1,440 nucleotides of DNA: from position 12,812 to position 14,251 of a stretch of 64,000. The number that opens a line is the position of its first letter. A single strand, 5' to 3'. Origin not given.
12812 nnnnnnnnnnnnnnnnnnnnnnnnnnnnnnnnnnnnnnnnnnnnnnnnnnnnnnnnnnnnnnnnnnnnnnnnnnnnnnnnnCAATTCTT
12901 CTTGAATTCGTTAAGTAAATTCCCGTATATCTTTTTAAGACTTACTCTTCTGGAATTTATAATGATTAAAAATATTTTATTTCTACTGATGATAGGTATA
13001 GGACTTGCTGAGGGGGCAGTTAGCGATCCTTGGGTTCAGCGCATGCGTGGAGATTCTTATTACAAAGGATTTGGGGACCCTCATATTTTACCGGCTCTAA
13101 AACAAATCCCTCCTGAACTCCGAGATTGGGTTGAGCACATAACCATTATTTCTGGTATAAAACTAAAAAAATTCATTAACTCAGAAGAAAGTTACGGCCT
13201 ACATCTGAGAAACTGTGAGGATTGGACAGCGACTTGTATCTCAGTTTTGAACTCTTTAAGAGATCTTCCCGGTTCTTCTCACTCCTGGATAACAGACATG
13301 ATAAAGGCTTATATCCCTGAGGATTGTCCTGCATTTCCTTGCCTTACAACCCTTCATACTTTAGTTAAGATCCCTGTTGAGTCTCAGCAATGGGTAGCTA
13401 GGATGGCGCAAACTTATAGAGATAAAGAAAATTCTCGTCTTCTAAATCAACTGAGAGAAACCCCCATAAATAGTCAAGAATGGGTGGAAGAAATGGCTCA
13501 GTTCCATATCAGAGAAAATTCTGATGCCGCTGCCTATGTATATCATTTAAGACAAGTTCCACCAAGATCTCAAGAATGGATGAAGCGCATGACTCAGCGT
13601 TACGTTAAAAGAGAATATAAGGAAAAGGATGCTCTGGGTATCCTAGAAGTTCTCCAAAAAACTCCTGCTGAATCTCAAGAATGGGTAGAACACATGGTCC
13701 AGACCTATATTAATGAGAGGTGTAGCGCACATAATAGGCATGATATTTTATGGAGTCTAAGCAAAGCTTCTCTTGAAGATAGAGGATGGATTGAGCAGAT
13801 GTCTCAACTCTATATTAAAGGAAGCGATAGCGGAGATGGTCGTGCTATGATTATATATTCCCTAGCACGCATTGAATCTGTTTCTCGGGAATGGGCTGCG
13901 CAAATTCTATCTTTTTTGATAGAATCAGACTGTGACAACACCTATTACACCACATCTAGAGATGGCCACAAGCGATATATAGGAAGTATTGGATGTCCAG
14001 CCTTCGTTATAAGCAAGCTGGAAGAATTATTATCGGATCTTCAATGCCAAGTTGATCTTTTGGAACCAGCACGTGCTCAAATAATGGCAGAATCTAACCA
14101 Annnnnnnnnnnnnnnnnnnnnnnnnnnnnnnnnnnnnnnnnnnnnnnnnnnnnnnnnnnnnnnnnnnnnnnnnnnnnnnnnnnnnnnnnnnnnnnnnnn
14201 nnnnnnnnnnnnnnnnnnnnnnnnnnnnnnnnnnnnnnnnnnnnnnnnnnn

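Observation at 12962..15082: Large secreted protein built from degenerate ~35-aa tandem repeats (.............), with a paralog 8 kb away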

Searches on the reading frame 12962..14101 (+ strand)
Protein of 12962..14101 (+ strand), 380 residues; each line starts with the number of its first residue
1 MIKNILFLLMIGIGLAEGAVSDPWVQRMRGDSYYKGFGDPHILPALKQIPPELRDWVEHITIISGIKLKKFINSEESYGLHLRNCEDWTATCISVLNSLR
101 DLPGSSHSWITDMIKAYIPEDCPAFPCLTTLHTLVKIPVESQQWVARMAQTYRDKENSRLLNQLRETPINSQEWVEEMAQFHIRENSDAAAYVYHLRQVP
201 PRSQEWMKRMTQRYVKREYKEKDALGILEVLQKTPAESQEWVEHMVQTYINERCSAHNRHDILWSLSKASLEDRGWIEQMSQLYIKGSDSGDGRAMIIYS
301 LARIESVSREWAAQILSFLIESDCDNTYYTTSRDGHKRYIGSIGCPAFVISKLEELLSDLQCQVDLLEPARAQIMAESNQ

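Call 55: predict_structure(alignment_id=A4)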
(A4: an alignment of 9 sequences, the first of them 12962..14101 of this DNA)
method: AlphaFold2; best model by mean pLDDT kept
length: 380 residues; sequences in the alignment: 9
mean_pLDDT: 78.1   pTM: 0.73
mean pLDDT of the five models: 78.1, 76.3, 74.9, 57.3, 51.9
residues with pLDDT >= 90: 126; 70-90: 135; 50-70: 94; < 50: 25
segments of 3 or more residues with pLDDT < 50: 1-19, 77-80
pLDDT, mean of each block of 10 residues (from residue 1): 34 41 63 52 69 70 61 53 63 76 83 80 74 89 93 82 95 96 87 95 97 92 95 96 95 91 93 92 87 90 88 82 62 63 73 81 68 67
secondary structure, 60 per line:
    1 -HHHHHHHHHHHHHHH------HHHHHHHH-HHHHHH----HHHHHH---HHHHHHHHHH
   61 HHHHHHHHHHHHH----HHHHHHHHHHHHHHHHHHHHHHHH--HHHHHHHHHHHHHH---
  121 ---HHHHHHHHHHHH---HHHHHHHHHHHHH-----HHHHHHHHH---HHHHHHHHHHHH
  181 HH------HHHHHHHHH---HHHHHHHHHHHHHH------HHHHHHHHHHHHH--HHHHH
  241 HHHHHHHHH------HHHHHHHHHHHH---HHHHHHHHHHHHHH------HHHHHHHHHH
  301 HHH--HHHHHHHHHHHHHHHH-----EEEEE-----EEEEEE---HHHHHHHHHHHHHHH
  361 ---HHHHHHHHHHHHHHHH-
elements in order: H2-16 H23-30 H32-37 H42-47 H51-73 H78-101 H104-117 H124-135 H139-151 H157-165 H169-182 H189-197 H201-214 H221-233 H236-249 H256-267 H271-284 H291-303 H306-321 E327-331 E337-342 H346-360 H364-379
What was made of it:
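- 12962..13018 (+): Predicted Sec-type signal peptide, aa 1-19 (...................). No lipobox cysteine. AlphaFold pLDDT is below 50 for aa 1-19 (call 55).
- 13022..13981 (+): Repeat array, aa 21-340: nine units starting at aa 21, 52, 104, 139, 169, 201, 236, 271 and 306, each a helix A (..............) followed by a helix B (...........). Unit 2 is expanded to 52 aa. Unit 9 ends in a beta-hairpin cap. AlphaFold helices: 104-117/124-135, 139-151/157-165, 169-182/189-197, 201-214/221-233, 236-249/256-267, 271-284/291-303, 306-321 (call 55).
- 13376..13876 (+): Best-conserved core of the array, units 4-8 (aa 139-305). pLDDT mostly 82-97 in the 10-residue blocks over aa 131-310 (call 55).
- Closest known: Generic alpha-alpha solenoid repeats. 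Same: Units are two antiparallel helices of 30-40 aa stacked into a solenoid (call 55).
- Checked: AlphaFold places a helix pair in every unit, and helix A starts exactly at each SQEW motif (call 55).
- The unit length (35 aa) and two-helix unit match TALE-likes (call 55).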

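Call 58: fold_search(model_id=the predicted structure, library=pdb)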
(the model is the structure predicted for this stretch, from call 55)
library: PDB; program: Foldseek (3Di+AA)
matches with E <= 10: 55; with E <= 0.001: 0
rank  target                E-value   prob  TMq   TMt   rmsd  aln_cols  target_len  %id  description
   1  8jrt_U                9.2e-01  0.18  0.19  0.11  22.1       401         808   12  Cryo-EM structure of human 26S proteasomal RP subcomplex (Ea state) bound to K11/K48-branched ubiquitin (Ub) chain com (released 2024-12-18)
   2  9e8l_U                1.1e+00  0.18  0.20  0.11  23.6       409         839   12  Nub1/Fat10-processing human 26S proteasome bound to Txnl1 with Rpt4 at top of spiral staircase (released 2024-12-04)
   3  4fp9_B                1.6e+00  0.41  0.29  0.38   9.5       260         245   12  Human MTERF4-NSUN4 protein complex (released 2012-09-12)
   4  8ztg_A                1.7e+00  0.03  0.11  0.11  23.7       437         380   12  AtALMT9 with LMNG and sterol mimic CHS (sterol2 class) (released 2025-03-12)
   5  6mse_U                2.0e+00  0.12  0.19  0.11  21.3       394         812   12  Cryo-EM structures and dynamics of substrate-engaged human 26S proteasome (released 2018-11-21)
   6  8erw_B                2.1e+00  0.14  0.21  0.27  12.0       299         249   12  Precisely patterned nanofibers made from extendable protein multiplexes (released 2023-08-23)
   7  3h0n                  2.2e+00  0.16  0.10  0.18  13.2        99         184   16  Crystal structure of a duf1470 family protein (jann_2411) from jannaschia sp. ccs1 at 1.45 A resolution (released 2009-04-21)
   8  9heu_U                2.2e+00  0.15  0.20  0.11  21.4       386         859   10  Co-chaperone Bag1-bound human 26S proteasome in SBAG1 state (released 2025-12-31)
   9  6fvt_N                2.4e+00  0.12  0.19  0.10  21.9       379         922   12  26S proteasome, s1 state (released 2018-08-22)
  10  4hpz                  2.6e+00  0.18  0.27  0.24  12.6       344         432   13  Crystal structure of a TALE protein reveals an extended N-terminal DNA binding region (released 2012-12-05)
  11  9e8o_U                2.9e+00  0.08  0.19  0.11  23.9       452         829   12  Nub1/Fat10-processing human 26S proteasome bound to Txnl1 with Rpt2 at top of spiral staircase and partially unfolded  (released 2024-12-04)
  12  8amz_N                3.4e+00  0.09  0.19  0.11  20.3       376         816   12  Spinach 19S proteasome (released 2022-08-24)
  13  5e4v                  3.4e+00  0.03  0.13  0.12  18.0       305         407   10  Crystal structure of measles N0-P complex (released 2016-01-27)
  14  1vg4_A                3.7e+00  0.02  0.11  0.13  20.0       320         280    9  Crystal Structure Of Octaprenyl Pyrophosphate Synthase From Hyperthermophilic Thermotoga Maritima F132A/L128A mutant (released 2004-05-18)
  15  5cwi                  3.8e+00  0.04  0.13  0.15  19.5       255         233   13  Crystal structure of de novo designed helical repeat protein DHR18 (released 2015-12-16)
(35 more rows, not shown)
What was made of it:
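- On TALE / TALE-like DNA-binding repeats: 4hpz: E 2.6, TM 0.24-0.27 (call 58).
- Closest known: Generic alpha-alpha solenoid repeats. Different: All Foldseek matches have E > 0.9 (call 58).
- MTERF4 (E 1.6) and a TALE (E 2.6) appear in the Foldseek list (call 58).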

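Call 92: search_solved_structures(query=A4, max_evalue=1)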
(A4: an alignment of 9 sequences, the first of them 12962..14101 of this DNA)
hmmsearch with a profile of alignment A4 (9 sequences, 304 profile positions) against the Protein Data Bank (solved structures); distinct sequences matched with E-value up to 1: 4.
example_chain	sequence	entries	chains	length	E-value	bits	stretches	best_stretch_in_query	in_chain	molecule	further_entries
4yxx_A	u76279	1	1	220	0.0023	20.5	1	53-246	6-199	dTor_6x35L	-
9r2b_B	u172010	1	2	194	0.13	14.7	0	65-111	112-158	de novo-designed alpha-helical barrel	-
2lq7_A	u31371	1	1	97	0.44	12.9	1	212-252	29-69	NEDD8-activating enzyme E1 catalytic subunit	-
1y8x_B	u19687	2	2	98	0.47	12.8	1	212-252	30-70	Ubiquitin-activating enzyme E1C | NEDD8-activating enzyme E1 catalytic subunit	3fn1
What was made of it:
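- Closest known: Generic alpha-alpha solenoid repeats. Same: The only sequence-level PDB hit is a de novo designed 6x35-residue toroid, dTor_6x35L (E 0.0023, call 92).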
